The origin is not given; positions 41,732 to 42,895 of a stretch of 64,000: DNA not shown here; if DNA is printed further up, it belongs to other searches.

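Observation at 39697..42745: Tightly coupled PIG-L deacetylase, Gfo/Idh/MocA dehydrogenase and M20 deacylase operon inside a lyase/GH locus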

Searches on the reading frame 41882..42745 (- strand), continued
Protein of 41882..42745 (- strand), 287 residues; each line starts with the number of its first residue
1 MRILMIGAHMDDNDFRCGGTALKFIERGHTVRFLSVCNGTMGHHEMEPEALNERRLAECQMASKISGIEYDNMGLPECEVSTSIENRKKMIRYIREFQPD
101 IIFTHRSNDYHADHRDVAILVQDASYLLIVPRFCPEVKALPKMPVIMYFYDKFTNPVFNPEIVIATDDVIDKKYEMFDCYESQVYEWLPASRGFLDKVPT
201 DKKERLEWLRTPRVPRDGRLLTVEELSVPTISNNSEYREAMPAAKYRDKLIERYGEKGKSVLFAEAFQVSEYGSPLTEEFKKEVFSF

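Call 21: find_related_loci(query=A1, collection=genome_contigs, flank=10000)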
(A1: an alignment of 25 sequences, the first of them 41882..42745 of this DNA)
Query A1 (287 aa) in genome_contigs; peptide patterns used: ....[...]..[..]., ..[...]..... (x = any residue, [..] = any of these).
598 stretches matched a pattern (row limit reached: there are more); 591 encode a relative of the query (tblastn E <= 1e-3); the best 80 are kept; 80 distinct loci.
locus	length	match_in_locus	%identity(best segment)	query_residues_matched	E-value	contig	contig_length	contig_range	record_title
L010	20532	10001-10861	71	1-287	8e-143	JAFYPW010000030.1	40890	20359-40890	MAG: Oscillospiraceae bacterium isolate RGIG7313 Water_buffalos_Cecum-4__c246350, whole genome shotgun sequence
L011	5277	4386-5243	65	1-285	3e-128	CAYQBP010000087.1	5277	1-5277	MAG TPA_asm: uncultured Eubacteriales bacterium isolate SRP225648_co1_212 genome assembly, contig: NODE_40128_length_527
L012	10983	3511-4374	60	1-287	2e-119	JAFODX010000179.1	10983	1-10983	MAG: Clostridia bacterium isolate RGIG379 Dairy_cattle_Colon-4__c1087368, whole genome shotgun sequence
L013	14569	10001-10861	60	2-287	4e-119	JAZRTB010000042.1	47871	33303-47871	MAG: Clostridia bacterium isolate T1900045344_YK20190034.MAGScoT_cleanbin_000078 SGB_6689_k141_1267439, whole genome sho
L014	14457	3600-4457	58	1-287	5e-117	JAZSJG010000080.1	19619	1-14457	MAG: Eubacteriales bacterium isolate T1900044565_TS20190031.MAGScoT_cleanbin_000040 SGB_402_k141_3126895, whole genome s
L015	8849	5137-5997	57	1-287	1e-113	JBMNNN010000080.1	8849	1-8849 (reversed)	MAG: Christensenellales bacterium isolate SBF912SR1HQ0051 scaffold_27573_c1, whole genome shotgun sequence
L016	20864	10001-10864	58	1-287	2e-113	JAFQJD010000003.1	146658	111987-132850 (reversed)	MAG: Clostridia bacterium isolate RGIG1867 Goat_Cecum-6__c37, whole genome shotgun sequence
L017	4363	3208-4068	55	1-287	1e-112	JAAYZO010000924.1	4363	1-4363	MAG: Lentisphaerae bacterium isolate AS06rmzACSIP_321 651714_AS06, whole genome shotgun sequence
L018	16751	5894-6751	56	1-287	7e-109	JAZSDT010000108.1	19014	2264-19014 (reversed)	MAG: Eubacteriales bacterium isolate T1900044595_TS20190061.MAGScoT_cleanbin_000049 SGB_661_k141_318522, whole genome sh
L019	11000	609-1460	53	1-287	1e-104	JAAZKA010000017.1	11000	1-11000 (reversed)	MAG: Clostridiales bacterium isolate AS22ysBPME_179 29064_AS22, whole genome shotgun sequence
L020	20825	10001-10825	54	1-275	2e-102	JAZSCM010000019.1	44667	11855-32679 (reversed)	MAG: Acutalibacteraceae bacterium isolate T1900044916_TS20190382.MAGScoT_cleanbin_000020 SGB_3334_k141_1749804, whole ge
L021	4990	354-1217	51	1-287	1e-98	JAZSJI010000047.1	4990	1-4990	MAG: Candidatus Flemingiibacterium sp. isolate T1900044565_TS20190031.MAGScoT_cleanbin_000018 SGB_400_k141_2226670, whol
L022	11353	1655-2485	50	1-287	2e-95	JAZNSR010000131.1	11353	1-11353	MAG: Faecousia sp. isolate T1900044807_TS20190273.MAGScoT_cleanbin_000067 SGB_2765_k141_1192117, whole genome shotgun se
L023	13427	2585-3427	53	1-280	2e-94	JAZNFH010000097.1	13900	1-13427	MAG: Faecousia sp. isolate T1900044714_TS20190180.MAGScoT_cleanbin_000072 SGB_1863_k141_1645963, whole genome shotgun se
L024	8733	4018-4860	52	1-280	6e-93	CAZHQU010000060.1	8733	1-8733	MAG TPA_asm: uncultured Coprobacillus sp. isolate SRP315200_co1_679 genome assembly, contig: NODE_18712_length_8733_cov_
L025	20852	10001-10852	50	1-287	1e-91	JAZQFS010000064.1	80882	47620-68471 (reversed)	MAG: Eubacteriales bacterium isolate T1900044632_TS20190098.MAGScoT_cleanbin_000021 SGB_1068_k141_639255, whole genome s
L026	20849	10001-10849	51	1-287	6e-92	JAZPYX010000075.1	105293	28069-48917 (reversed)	MAG: Clostridia bacterium isolate T1900044646_TS20190112.MAGScoT_cleanbin_000030 SGB_1368_k141_644358, whole genome shot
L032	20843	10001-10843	50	1-287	2e-88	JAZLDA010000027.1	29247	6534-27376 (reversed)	MAG: Acutalibacteraceae bacterium isolate T1900045043_TC20190036.MAGScoT_cleanbin_000002 SGB_4486_k141_3669971, whole ge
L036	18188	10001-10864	49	1-287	1e-86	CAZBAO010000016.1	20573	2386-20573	MAG TPA_asm: uncultured Eubacteriales bacterium isolate SRP315200_co1_278 genome assembly, contig: NODE_4680_length_2057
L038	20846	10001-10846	50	1-287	4e-86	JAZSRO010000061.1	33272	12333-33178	MAG: Acutalibacteraceae bacterium isolate T1900044537_TS20190003.MAGScoT_cleanbin_000007 SGB_28_k141_2709728, whole geno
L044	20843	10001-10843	47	1-287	2e-84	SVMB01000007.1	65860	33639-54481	MAG: Oscillospiraceae bacterium isolate SIG502 NODE_10433_length_65860_cov_1.701003, whole genome shotgun sequence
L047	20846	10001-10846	47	1-287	1e-83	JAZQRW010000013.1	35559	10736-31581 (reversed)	MAG: Eubacteriales bacterium isolate T1900045223_TC20190219.MAGScoT_cleanbin_000014 SGB_5379_k141_2161099, whole genome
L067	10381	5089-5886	44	1-287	6e-73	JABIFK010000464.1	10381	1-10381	MAG: Candidatus Latescibacterota bacterium isolate SI053_bin19 k141_846753, whole genome shotgun sequence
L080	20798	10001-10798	43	1-287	1e-70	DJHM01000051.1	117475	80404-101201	MAG TPA_asm: Latescibacteria bacterium UBA6620 UBA6620_contig_163, whole genome shotgun sequence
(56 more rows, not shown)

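Call 27: search_protein_families(library=pfam, alignment_id=A3, max_evalue=0.00001)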
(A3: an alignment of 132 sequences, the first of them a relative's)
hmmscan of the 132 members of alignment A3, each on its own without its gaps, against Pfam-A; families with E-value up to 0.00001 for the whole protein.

A. member 1, L002:9168-9986:+ (272 aa): 2 families
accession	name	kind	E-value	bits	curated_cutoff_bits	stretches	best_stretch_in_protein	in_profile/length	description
PF12706.13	Lactamase_B_2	-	6.9e-12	45.8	27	1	65-238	26-199/200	Beta-lactamase superfamily domain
PF00753.33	Lactamase_B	-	2e-07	31.6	22.7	1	37-220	7-174/196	Metallo-beta-lactamase superfamily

B. families by the number of members that match (of 132 scanned): 135 families (the first 25 are shown)
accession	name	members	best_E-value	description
PF12833.13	HTH_18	13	5.7e-23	Helix-turn-helix domain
PF00165.29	HTH_AraC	13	3.9e-22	Bacterial regulatory helix-turn-helix proteins, AraC family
PF07690.21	MFS_1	10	1.3e-36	Major Facilitator Superfamily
PF07883.17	Cupin_2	8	9.3e-08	Cupin domain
PF01261.30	AP_endonuc_2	6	1.8e-30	Xylose isomerase-like TIM barrel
PF02311.25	AraC_binding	6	6e-14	AraC-like ligand binding domain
PF13458.12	Peripla_BP_6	3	4.4e-53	Periplasmic binding protein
PF00106.31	adh_short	3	3e-43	short chain dehydrogenase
PF02894.22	GFO_IDH_MocA_C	3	4.8e-29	Oxidoreductase family, C-terminal alpha/beta domain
PF01408.29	GFO_IDH_MocA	3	5.9e-29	Oxidoreductase family, NAD-binding Rossmann fold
PF22725.1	GFO_IDH_MocA_C3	3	6.3e-28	GFO/IDH/MocA C-terminal domain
PF13433.12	Peripla_BP_5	3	2e-26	Periplasmic binding protein domain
PF13472.12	Lipase_GDSL_2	3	6.1e-26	GDSL-like Lipase/Acylhydrolase family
PF01094.35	ANF_receptor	3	8.1e-24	Receptor family ligand binding region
PF01546.33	Peptidase_M20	3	3.8e-21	Peptidase family M20/M25/M40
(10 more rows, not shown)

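Call 32: search_protein_families(library=pfam, proteins=[L025:10880-11818:+, L067:3765-4970:+, L038:13729-15084:-, L047:12818-14419:+, L080:10959-12656:-, L080:12653-16090:-, L023:5387-7093:+, L044:6445-8907:-, L032:11007-12272:+, L036:10881-11546:+], max_evalue=0.0001)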
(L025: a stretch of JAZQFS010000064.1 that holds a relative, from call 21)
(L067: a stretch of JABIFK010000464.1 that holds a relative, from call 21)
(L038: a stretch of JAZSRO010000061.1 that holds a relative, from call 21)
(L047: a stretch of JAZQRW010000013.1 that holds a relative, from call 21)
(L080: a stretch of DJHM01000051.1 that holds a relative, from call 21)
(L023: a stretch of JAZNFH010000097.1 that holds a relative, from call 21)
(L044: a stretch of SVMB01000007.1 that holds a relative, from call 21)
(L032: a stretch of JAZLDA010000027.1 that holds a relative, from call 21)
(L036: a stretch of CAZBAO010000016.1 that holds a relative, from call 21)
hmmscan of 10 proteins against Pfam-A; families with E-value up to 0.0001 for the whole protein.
L025:10880-11818:+ (312 aa): 0 families

L067:3765-4970:+ (401 aa): 1 family
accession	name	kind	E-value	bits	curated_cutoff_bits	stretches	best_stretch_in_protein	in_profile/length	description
PF07690.21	MFS_1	-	1e-29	104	33.4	1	23-359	1-346/347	Major Facilitator Superfamily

L038:13729-15084:- (451 aa): 1 family
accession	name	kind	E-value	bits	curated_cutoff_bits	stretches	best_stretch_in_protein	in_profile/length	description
PF01235.23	Na_Ala_symp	-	7e-140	467.2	24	1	59-448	5-380/392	Sodium:alanine symporter family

L047:12818-14419:+ (533 aa): 1 family
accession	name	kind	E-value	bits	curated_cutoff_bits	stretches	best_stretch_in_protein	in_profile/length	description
PF00933.27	Glyco_hydro_3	-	4.4e-37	128.6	27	1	30-325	15-315/316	Glycosyl hydrolase family 3 N terminal domain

L080:10959-12656:- (565 aa): 2 families
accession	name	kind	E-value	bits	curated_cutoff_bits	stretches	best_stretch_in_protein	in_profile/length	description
PF07244.20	POTRA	-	3.1e-28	98.7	21.3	3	185-258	1-78/79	Surface antigen variable number repeat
PF08479.16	POTRA_2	-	4.3e-05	23.7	24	0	24-96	3-76/76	POTRA domain, ShlB-type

L080:12653-16090:- (1145 aa): 0 families

L023:5387-7093:+ (568 aa): 1 family
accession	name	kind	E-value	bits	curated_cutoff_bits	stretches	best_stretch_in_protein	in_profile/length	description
PF13320.12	GH123_cat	-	1.8e-103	346.7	23.1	1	186-515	1-324/324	Glycoside hydrolase 123, catalytic domain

L044:6445-8907:- (820 aa): 6 families
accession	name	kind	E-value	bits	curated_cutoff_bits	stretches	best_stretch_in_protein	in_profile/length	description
PF02836.23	Glyco_hydro_2_C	-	3.4e-30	105.6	21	1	286-467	5-182/302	Glycosyl hydrolases family 2, TIM barrel domain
PF18565.7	Glyco_hydro2_C5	-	5.4e-29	100.5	32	1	713-813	1-100/103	Glycoside hydrolase family 2 C-terminal domain 5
PF02837.24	Glyco_hydro_2_N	-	3.3e-20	73.1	28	1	9-173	5-167/169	Glycosyl hydrolases family 2, sugar binding domain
PF16355.11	DUF4982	-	2.8e-16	59.6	23.9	1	634-698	1-59/61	Domain of unknown function (DUF4982)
PF00703.27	Glyco_hydro_2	-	1.8e-10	42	23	1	188-279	10-109/109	Glycosyl hydrolases family 2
PF22666.2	Glyco_hydro_2_N2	-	4.7e-06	27.2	27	1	82-150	50-118/167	Glycosyl hydrolase 2 galactose-binding domain-like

L032:11007-12272:+ (421 aa): 2 families
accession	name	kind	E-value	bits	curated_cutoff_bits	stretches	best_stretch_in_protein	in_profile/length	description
PF07690.21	MFS_1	-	1.3e-36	126.7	33.4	2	24-377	4-347/347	Major Facilitator Superfamily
PF13347.12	MFS_2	-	1.8e-05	23.9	27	0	14-168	222-381/427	MFS/sugar transport protein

L036:10881-11546:+ (221 aa): 2 families
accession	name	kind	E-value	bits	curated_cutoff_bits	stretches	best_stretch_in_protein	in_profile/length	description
PF13472.12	Lipase_GDSL_2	-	6.1e-26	92.4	32.9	1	14-202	1-175/178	GDSL-like Lipase/Acylhydrolase family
PF00657.28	Lipase_GDSL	-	2.1e-19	70.9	23.6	1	12-210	1-208/208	GDSL-like Lipase/Acylhydrolase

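Call 64: search_protein_families(library=ncbifam, proteins=[L025:10880-11818:+], max_evalue=0.00001)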
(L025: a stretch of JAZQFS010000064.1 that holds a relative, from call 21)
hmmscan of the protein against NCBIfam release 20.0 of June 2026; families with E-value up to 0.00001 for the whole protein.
L025:10880-11818:+ (312 aa): 4 families
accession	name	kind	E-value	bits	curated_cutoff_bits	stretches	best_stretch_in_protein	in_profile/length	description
TIGR00502.1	nagB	equivalog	3.5e-14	52.8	236.9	1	46-254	4-199/259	glucosamine-6-phosphate deaminase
NF001685.0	PRK00443.1-5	equivalog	1.4e-08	34.3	513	1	77-195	36-151/266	glucosamine-6-phosphate deaminase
NF002557.0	PRK02122.1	subfamily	3.4e-08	32.1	384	1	56-198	42-183/653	glucosamine-6-phosphate deaminase-like protein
NF001684.0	PRK00443.1-4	subfamily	8.4e-08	32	326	1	56-195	14-146/260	glucosamine-6-phosphate deaminase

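Call 65: predict_structure(alignment_id=A1)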
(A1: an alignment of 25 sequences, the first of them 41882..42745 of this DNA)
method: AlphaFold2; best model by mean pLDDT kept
length: 287 residues; sequences in the alignment: 25
mean_pLDDT: 93.1   pTM: 0.91
mean pLDDT of the five models: 93.1, 92.5, 92.0, 91.7, 91.3
residues with pLDDT >= 90: 233; 70-90: 50; 50-70: 4; < 50: 0
segments of 3 or more residues with pLDDT < 50: none
pLDDT, mean of each block of 10 residues (from residue 1): 95 95 97 92 80 93 97 84 91 97 92 90 92 92 96 92 97 97 92 94 94 92 94 94 97 95 97 93 90
secondary structure, 60 per line:
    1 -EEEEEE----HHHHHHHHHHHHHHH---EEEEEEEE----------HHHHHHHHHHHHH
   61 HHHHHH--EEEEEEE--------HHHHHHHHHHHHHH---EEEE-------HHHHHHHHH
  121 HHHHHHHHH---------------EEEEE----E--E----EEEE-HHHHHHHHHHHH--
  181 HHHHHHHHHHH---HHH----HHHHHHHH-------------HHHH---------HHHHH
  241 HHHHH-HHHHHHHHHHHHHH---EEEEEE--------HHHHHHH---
elements in order: E2-7 H12-26 E30-37 H48-66 E69-75 H84-97 E101-104 H112-129 E145-149 E162-165 H167-178 H181-191 H202-209 H223-226 H236-245 H247-260 E264-269 H278-284

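Call 68: fold_search(model_id=the predicted structure, library=pdb)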
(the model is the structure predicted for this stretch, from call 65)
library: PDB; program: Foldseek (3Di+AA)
matches with E <= 10: 1369; with E <= 0.001: 43
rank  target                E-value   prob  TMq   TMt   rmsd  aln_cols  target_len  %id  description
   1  2ixd_A                2.2e-15  1.00  0.63  0.77   5.2       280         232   20  Crystal structure of the putative deacetylase BC1534 from Bacillus cereus (released 2007-07-17)
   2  2ixd_B                2.4e-15  1.00  0.63  0.78   5.1       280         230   20  Crystal structure of the putative deacetylase BC1534 from Bacillus cereus (released 2007-07-17)
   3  8bgo_A                2.5e-15  1.00  0.63  0.68   4.4       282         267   21  N,N-diacetylchitobiose deacetylase from Pyrococcus chitonophagus with substrate N,N-diacetylchitobiose (released 2023-01-11)
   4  8bgn_A                3.0e-15  1.00  0.64  0.69   4.3       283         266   20  N,N-diacetylchitobiose deacetylase from Pyrococcus chitonophagus (released 2023-01-11)
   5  8bgo_B                8.5e-15  1.00  0.63  0.67   4.4       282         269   21  N,N-diacetylchitobiose deacetylase from Pyrococcus chitonophagus with substrate N,N-diacetylchitobiose (released 2023-01-11)
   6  8bgo_C                8.5e-15  1.00  0.63  0.67   4.4       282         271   21  N,N-diacetylchitobiose deacetylase from Pyrococcus chitonophagus with substrate N,N-diacetylchitobiose (released 2023-01-11)
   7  4xm0_A                9.0e-15  1.00  0.63  0.68   4.5       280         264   19  N,N'-diacetylchitobiose deacetylase (SeMet derivative) from Pyrococcus furiosus in the absence of cadmium (released 2015-06-10)
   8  3wl3_B                1.0e-14  1.00  0.65  0.71   3.4       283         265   19  N,N'-diacetylchitobiose deacetylase from Pyrococcus horikoshii (released 2014-05-07)
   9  4xm1_A                1.1e-14  1.00  0.63  0.68   4.5       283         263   18  N,N'-diacetylchitobiose deacetylase from Pyrococcus furiosus in the presence of cadmium (released 2015-06-10)
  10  5cgz_A                1.4e-14  1.00  0.63  0.75   7.9       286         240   18  Crystal structure of GalB, the 4-carboxy-2-hydroxymuconate hydratase, from Pseuodomonas putida KT2440 (released 2016-02-17)
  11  4xm0_B                1.5e-14  1.00  0.66  0.73   3.3       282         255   19  N,N'-diacetylchitobiose deacetylase (SeMet derivative) from Pyrococcus furiosus in the absence of cadmium (released 2015-06-10)
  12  4xm0_C                1.6e-14  1.00  0.65  0.71   4.1       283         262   19  N,N'-diacetylchitobiose deacetylase (SeMet derivative) from Pyrococcus furiosus in the absence of cadmium (released 2015-06-10)
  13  3wl4_A                3.6e-14  1.00  0.64  0.68   4.3       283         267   19  N,N'-diacetylchitobiose deacetylase (Se-derivative) from Pyrococcus furiosus (released 2014-05-07)
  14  6ull                  3.9e-14  1.00  0.64  0.78   6.2       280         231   20  BshB from Bacillus subtilis complexed with a substrate analogue (released 2020-01-08)
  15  4xm2_B                4.9e-14  1.00  0.63  0.69   4.4       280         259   19  N,N'-diacetylchitobiose deacetylase from Pyrococcus furiosus in the absence of cadmium (released 2015-06-10)
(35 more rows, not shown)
